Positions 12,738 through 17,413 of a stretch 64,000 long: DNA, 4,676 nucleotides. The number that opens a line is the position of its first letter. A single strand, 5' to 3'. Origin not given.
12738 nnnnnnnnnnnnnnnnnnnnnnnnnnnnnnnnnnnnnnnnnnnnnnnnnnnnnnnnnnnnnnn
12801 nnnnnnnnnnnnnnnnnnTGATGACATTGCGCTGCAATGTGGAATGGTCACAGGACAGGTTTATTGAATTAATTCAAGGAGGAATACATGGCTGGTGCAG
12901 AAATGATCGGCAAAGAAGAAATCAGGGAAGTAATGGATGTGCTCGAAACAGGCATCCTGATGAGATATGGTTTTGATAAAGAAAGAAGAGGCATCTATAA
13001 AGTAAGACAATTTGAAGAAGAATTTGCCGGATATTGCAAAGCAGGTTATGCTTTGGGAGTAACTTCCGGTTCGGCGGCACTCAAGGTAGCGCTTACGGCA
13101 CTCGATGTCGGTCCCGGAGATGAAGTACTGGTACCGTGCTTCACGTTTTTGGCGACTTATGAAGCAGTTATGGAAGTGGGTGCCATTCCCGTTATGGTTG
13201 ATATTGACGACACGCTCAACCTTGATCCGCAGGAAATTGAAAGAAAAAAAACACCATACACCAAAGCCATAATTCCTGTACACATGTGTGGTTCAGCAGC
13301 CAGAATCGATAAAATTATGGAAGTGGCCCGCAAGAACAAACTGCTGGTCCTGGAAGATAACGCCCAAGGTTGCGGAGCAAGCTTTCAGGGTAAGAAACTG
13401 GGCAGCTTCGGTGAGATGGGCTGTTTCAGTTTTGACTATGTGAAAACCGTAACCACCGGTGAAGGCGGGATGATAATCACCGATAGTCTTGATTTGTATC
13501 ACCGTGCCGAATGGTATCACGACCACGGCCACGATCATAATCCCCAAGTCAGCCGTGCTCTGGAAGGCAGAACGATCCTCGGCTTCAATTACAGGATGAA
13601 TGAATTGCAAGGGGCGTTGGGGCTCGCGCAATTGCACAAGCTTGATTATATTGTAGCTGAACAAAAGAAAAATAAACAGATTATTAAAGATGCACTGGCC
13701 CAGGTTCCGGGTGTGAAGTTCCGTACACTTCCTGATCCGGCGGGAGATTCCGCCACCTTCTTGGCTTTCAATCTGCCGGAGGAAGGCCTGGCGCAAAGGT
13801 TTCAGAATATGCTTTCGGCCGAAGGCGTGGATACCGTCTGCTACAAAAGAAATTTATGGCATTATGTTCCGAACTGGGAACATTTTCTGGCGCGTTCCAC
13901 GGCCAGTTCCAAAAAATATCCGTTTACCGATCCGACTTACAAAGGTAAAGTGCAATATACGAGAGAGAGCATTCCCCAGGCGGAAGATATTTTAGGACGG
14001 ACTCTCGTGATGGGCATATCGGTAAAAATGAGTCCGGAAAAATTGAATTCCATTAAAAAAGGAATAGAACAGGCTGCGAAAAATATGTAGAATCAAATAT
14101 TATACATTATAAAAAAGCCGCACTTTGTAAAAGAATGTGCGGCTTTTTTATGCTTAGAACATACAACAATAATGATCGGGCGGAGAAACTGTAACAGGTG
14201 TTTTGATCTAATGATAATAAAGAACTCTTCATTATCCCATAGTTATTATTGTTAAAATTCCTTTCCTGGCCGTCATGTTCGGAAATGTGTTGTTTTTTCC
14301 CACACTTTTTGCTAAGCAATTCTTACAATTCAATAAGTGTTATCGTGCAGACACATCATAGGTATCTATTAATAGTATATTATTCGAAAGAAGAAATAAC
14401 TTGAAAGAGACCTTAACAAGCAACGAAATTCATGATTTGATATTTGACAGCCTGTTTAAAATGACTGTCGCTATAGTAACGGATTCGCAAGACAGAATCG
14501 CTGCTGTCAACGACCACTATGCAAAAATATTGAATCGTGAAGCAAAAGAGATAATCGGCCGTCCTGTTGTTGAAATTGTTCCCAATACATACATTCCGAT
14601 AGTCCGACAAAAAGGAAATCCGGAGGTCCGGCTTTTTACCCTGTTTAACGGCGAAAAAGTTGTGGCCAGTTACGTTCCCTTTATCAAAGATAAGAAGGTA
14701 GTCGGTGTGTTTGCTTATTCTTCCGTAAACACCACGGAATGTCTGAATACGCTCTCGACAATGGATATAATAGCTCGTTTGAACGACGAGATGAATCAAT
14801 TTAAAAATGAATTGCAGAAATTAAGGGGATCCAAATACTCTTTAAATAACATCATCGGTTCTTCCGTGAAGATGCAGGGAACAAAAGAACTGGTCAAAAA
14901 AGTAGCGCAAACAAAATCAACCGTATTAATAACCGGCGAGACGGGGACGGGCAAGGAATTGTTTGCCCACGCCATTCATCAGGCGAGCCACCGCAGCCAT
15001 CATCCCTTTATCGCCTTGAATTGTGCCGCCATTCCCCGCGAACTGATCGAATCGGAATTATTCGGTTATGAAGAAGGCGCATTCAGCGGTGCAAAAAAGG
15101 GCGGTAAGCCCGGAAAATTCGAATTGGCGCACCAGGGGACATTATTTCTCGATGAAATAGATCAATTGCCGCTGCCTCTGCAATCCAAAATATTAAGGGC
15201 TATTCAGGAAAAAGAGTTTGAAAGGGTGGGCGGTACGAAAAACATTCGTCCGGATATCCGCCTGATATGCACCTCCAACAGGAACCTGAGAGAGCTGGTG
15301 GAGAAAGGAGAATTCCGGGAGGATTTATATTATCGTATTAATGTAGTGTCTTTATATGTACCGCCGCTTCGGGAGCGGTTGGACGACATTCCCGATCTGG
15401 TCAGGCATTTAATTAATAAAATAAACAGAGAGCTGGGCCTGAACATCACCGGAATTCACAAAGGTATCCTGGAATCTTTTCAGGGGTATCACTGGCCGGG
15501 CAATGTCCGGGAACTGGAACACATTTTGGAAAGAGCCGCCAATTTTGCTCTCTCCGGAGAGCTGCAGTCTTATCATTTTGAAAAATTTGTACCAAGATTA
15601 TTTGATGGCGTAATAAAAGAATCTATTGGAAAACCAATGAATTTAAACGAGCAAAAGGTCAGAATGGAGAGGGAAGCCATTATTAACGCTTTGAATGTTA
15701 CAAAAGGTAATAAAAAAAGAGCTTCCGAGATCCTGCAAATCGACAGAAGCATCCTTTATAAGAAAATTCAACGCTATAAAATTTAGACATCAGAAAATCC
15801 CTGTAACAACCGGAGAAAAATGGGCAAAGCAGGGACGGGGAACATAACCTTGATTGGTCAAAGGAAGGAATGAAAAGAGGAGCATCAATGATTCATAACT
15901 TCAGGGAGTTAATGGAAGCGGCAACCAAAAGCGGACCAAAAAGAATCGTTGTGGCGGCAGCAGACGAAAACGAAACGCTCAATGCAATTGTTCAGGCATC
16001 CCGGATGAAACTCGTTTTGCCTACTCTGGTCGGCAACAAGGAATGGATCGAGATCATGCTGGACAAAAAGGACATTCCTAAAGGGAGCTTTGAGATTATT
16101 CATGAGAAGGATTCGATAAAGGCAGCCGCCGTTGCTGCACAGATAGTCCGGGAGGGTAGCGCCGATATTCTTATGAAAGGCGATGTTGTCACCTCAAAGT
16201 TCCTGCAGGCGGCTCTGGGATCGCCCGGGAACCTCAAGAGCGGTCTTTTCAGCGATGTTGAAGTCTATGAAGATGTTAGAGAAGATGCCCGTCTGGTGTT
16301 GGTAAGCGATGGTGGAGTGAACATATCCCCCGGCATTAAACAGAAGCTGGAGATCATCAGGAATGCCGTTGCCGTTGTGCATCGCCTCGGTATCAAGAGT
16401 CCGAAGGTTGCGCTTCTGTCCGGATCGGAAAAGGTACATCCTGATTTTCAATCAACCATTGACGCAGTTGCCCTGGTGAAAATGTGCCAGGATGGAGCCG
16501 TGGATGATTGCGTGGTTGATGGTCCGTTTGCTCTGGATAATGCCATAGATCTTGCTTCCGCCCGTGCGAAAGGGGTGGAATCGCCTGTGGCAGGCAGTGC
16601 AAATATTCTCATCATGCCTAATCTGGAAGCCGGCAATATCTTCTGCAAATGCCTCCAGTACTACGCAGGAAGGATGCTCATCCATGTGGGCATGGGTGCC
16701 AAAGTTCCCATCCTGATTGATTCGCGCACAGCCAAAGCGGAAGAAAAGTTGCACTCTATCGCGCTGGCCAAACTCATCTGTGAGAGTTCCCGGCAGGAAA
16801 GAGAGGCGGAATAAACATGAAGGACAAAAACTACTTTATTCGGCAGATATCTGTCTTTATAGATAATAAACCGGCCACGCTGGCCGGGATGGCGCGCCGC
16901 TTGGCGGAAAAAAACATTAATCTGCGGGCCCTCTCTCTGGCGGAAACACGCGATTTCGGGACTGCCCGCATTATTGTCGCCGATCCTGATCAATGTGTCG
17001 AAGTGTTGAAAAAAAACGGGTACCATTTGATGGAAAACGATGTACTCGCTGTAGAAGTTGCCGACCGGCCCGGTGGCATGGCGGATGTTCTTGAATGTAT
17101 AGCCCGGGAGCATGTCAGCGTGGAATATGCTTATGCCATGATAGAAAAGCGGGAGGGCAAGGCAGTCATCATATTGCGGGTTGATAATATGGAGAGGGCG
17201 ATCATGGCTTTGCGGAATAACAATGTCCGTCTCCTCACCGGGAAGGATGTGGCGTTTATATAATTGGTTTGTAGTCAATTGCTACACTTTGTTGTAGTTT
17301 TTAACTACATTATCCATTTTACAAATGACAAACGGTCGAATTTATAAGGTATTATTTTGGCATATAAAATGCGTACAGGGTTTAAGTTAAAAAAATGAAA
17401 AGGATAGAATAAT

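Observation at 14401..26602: Sigma-54-controlled catabolic island built on two dehydrogenase + BKACE pairs, a TRAP importer, a CoA ligase and an orphan phosphotransacylase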

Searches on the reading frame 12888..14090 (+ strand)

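Call 4: search_protein_families(library=pfam, proteins=[window:12888-14090:+])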
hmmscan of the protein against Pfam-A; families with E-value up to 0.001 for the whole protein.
window:12888-14090:+ (400 aa): 4 families
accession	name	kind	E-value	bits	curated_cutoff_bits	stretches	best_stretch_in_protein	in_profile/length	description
PF01041.23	DegT_DnrJ_EryC1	-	3.4e-90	303.3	19.8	1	7-388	3-354/360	DegT/DnrJ/EryC1/StrS aminotransferase family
PF01053.26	Cys_Met_Meta_PP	-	2.3e-07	30.1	27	1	28-219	43-235/381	Cys/Met metabolism PLP-dependent enzyme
PF00155.27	Aminotran_1_2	-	6e-06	26.1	19.7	1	42-159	47-187/361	Aminotransferase class I and II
PF01212.27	Beta_elim_lyase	-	0.00064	19.6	27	0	38-278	33-273/288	Beta-eliminating lyase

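Call 5: search_protein_families(library=ncbifam, proteins=[window:12888-14090:+], max_evalue=0.00001)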
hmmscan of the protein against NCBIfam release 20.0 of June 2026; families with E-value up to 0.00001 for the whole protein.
window:12888-14090:+ (400 aa): 9 families
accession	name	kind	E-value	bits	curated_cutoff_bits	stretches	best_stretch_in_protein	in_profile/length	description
TIGR04181.1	NHT_00031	hypoth_equivalog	6.7e-63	212.7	420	1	39-334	32-336/359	LegC family aminotransferase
TIGR03588.1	PseC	equivalog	5.4e-60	203.3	423.5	1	5-294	7-298/380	UDP-4-amino-4,6-dideoxy-N-acetyl-beta-L-altrosamine transaminase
NF008687.0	PRK11706.1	equivalog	1.1e-55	188.9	375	1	49-328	43-322/375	dTDP-4-amino-4,6-dideoxygalactose transaminase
NF008658.2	PRK11658.1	equivalog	7.1e-49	166.4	631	1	7-275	12-276/379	UDP-4-amino-4-deoxy-L-arabinose aminotransferase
TIGR02379.1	ECA_wecE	subfamily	9.3e-47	159.6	434.85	1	52-328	46-323/376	dTDP-4-amino-4,6-dideoxy-D-glucose transaminase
NF011936.0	PRK15407.1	equivalog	3.3e-43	148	423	2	40-216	68-253/440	lipopolysaccharide biosynthesis protein RfbH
TIGR04427.1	PLP_DesI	equivalog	7.7e-41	140.5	650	1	39-316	54-326/390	dTDP-4-dehydro-6-deoxyglucose aminotransferase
NF005816.0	PRK07682.1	equivalog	1.6e-08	33.6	620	1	58-158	95-203/390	aminotransferase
NF041364.1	GntC_guanitoxin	equivalog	3.6e-06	26.1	415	1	58-157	65-173/356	guanitoxin biosynthesis PLP-dependent (S)-gamma-hydroxy-L-arginine cyclodehydratase GntC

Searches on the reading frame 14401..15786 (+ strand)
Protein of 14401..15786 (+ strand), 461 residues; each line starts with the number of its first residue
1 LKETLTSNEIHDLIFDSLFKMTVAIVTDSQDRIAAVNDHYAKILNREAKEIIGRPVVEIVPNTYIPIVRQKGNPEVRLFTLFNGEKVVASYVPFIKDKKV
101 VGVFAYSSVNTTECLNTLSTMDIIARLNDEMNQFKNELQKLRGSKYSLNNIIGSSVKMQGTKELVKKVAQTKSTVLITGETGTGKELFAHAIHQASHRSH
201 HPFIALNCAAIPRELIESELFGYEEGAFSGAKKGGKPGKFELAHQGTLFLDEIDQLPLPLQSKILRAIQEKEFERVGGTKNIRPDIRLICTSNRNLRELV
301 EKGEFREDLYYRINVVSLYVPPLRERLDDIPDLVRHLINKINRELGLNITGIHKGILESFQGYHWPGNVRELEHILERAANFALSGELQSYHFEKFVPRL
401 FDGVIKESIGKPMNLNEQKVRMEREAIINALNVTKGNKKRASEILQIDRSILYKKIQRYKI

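Call 3: search_protein_families(library=pfam, proteins=[window:14401-15786:+])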
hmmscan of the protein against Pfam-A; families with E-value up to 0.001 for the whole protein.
window:14401-15786:+ (461 aa): 9 families
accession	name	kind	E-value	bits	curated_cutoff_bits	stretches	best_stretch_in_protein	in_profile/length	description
PF00158.32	Sigma54_activat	-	4.2e-71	238.5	20.2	1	151-318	1-167/168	Sigma-54 interaction domain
PF14532.12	Sigma54_activ_2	-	5.8e-25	88.6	25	1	152-323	1-138/138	Sigma-54 interaction domain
PF25601.1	AAA_lid_14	-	1.1e-20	73.7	27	1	324-395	1-72/87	AAA+ ATPase lid domain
PF02954.25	HTH_8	-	9.1e-11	41.8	22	1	422-459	5-42/42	Bacterial regulatory protein, Fis family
PF07724.20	AAA_2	-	3.1e-05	24.5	27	1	172-305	3-136/166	AAA domain (Cdc48 subfamily)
PF01078.27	Mg_chelatase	-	3.5e-05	23.7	20.3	0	227-258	89-120/207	Magnesium chelatase, subunit ChlI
PF00004.35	AAA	-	7.2e-05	23.7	21.2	1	175-294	1-110/131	ATPase family associated with various cellular activities (AAA)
PF08448.16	PAS_4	-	0.00012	22.7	23.1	1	24-67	8-51/110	PAS fold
PF07728.20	AAA_5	-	0.00012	22.5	22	1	175-296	2-125/139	AAA domain (dynein-related subfamily)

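Call 5: search_protein_families(library=ncbifam, proteins=[window:14401-15786:+], max_evalue=0.00001)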
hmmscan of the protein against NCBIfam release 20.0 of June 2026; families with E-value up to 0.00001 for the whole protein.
window:14401-15786:+ (461 aa): 27 families (the best 25 are shown)
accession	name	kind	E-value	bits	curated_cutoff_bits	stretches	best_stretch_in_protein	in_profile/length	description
NF041552.1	TF_PrdR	equivalog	2.6e-123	412.4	795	1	12-460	137-577/577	sigma-54 dependent transcriptional regulator PrdR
TIGR01817.1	nifA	equivalog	1.2e-101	341.2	528.85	1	130-408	176-453/534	nif-specific transcriptional activator NifA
TIGR02329.1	propionate_PrpR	equivalog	9.3e-98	328.1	499.2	1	96-457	160-525/526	propionate catabolism operon regulatory protein PrpR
NF003451.0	PRK05022.1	equivalog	2.6e-97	326.7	476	1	116-459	157-508/512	nitric oxide reductase transcriptional regulator NorR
TIGR01818.1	ntrC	equivalog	9.9e-95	318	558.6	1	123-457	109-461/463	nitrogen regulation protein NR(I)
TIGR02915.1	PEP_resp_reg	equivalog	1.1e-94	317.8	502.6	1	131-461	119-444/445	PEP-CTERM-box response regulator transcription factor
NF008469.0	PRK11361.1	equivalog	1.9e-91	307.1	714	1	126-461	117-456/461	acetoacetate metabolism transcriptional regulator AtoC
NF038308.1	RNA_repair_RtcR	equivalog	7.3e-90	302.3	650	1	116-452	147-504/530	RNA repair transcriptional activator RtcR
NF011953.0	PRK15424.1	equivalog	2.2e-88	297.2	703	1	95-458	169-533/538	propionate catabolism operon regulatory protein PrpR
NF050807.1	TransRegFlbDCaul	equivalog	7.4e-85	285.5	750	1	153-460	122-439/454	sigma-54-dependent transcriptional regulator FlbD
NF049963.1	RespRegFlgRCampy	domain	2.2e-83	280.5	750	1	136-461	121-429/429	fla regulon two-component system response regulator FlgR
NF041946.1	LuxO_transreg_Vib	equivalog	4.7e-83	279.5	800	1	131-459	116-460/463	quorum-sensing sigma-54 dependent transcriptional regulator LuxO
NF041906.1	V4R_TF_MobR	exception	5.2e-83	279.4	999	1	122-458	206-543/544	phenol degradation transcriptional regulator MobR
NF011958.0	PRK15429.1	equivalog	4.6e-82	276.7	830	1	139-390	369-619/692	formate hydrogenlyase transcriptional activator FlhA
NF051870.1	NAssimRespRegNtrX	equivalog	3e-80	270.3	600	1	128-458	118-449/452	nitrogen assimilation response regulator NtrX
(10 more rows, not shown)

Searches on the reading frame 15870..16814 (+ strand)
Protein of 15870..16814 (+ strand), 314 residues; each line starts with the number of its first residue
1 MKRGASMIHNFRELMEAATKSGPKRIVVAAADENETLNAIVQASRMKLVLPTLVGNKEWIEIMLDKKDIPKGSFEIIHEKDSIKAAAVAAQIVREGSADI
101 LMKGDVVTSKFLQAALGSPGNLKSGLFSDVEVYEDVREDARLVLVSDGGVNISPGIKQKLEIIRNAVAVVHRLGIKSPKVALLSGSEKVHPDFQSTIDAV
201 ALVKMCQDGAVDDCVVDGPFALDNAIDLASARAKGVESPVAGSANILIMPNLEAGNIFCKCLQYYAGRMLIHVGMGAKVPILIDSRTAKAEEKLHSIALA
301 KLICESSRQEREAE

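Call 3: search_protein_families(library=pfam, proteins=[window:15870-16814:+])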
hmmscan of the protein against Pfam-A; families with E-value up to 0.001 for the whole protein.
window:15870-16814:+ (314 aa): 2 families
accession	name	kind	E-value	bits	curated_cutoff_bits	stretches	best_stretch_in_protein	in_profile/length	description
PF01515.24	PTA_PTB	-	1.9e-45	156.1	24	2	78-300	98-318/319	Phosphate acetyl/butaryl transferase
PF02504.20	FA_synthesis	-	0.0003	20.4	29.1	0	34-116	15-99/324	Fatty acid synthesis protein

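Call 5: search_protein_families(library=ncbifam, proteins=[window:15870-16814:+], max_evalue=0.00001)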
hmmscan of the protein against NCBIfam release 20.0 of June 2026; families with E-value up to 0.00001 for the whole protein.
window:15870-16814:+ (314 aa): 10 families
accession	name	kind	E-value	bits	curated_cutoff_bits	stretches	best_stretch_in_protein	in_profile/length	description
NF004472.0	PRK05805.1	subfamily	8.5e-87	291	399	1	7-306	1-300/302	phosphate butyryltransferase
TIGR02706.1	P_butyryltrans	equivalog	1.1e-79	267.7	410.5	1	11-302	1-292/294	phosphate butyryltransferase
NF005837.0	PRK07742.1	equivalog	3.8e-78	262.8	409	1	11-304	3-295/299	phosphate butyryltransferase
NF006045.0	PRK08190.1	subfamily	7.2e-77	259.2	282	1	9-312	162-465/467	bifunctional enoyl-CoA hydratase/phosphate acetyltransferase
NF008852.0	PRK11890.1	subfamily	6.8e-75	252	413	1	9-312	8-311/315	phosphate acetyltransferase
TIGR02709.1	branched_ptb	equivalog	2.1e-28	99.7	475.15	1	75-300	46-268/271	branched-chain phosphotransacylase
NF007233.1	PRK09653.1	subfamily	2.9e-25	89.5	310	1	89-291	106-306/319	phosphotransacetylase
TIGR00651.1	pta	equivalog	7.6e-20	71.6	311.2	1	44-291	48-294/304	phosphate acetyltransferase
NF004167.0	PRK05632.1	equivalog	1.5e-16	60.1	418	1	143-271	543-669/708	phosphate acetyltransferase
NF009501.0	PRK12861.1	subfamily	1.6e-13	49.6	1178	1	88-287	545-745/764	NADP-dependent malic enzyme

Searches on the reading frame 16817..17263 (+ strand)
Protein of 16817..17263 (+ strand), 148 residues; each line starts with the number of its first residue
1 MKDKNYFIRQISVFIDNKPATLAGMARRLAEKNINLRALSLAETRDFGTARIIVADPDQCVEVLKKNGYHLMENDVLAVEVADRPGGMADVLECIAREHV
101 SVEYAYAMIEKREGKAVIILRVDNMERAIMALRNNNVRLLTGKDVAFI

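Call 3: search_protein_families(library=pfam, proteins=[window:16817-17263:+])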
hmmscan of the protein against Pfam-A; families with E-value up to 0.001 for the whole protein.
window:16817-17263:+ (148 aa): 5 families
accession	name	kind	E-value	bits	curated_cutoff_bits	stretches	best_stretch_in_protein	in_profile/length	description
PF19571.5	ACT_8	-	1.1e-24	87.3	23.5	1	8-145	3-138/141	ACT domain pair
PF22629.2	ACT_AHAS_ss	-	9.1e-12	45.4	27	1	77-129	1-52/67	AHAS small subunit-like ACT domain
PF01842.31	ACT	-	2.9e-10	40.2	27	1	77-122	3-46/66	ACT domain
PF13291.12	ACT_4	-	1.5e-08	35.6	27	0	77-122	9-54/80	ACT domain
PF13840.12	ACT_7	-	4.5e-06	26.9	27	0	83-134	19-65/65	ACT domain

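Call 5: search_protein_families(library=ncbifam, proteins=[window:16817-17263:+], max_evalue=0.00001)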
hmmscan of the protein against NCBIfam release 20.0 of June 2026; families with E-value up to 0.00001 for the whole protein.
window:16817-17263:+ (148 aa): 1 family
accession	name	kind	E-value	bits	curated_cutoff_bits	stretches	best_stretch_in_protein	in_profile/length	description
NF006352.0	PRK08577.1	equivalog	9.6e-07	28.9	140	0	8-54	56-103/136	hypothetical protein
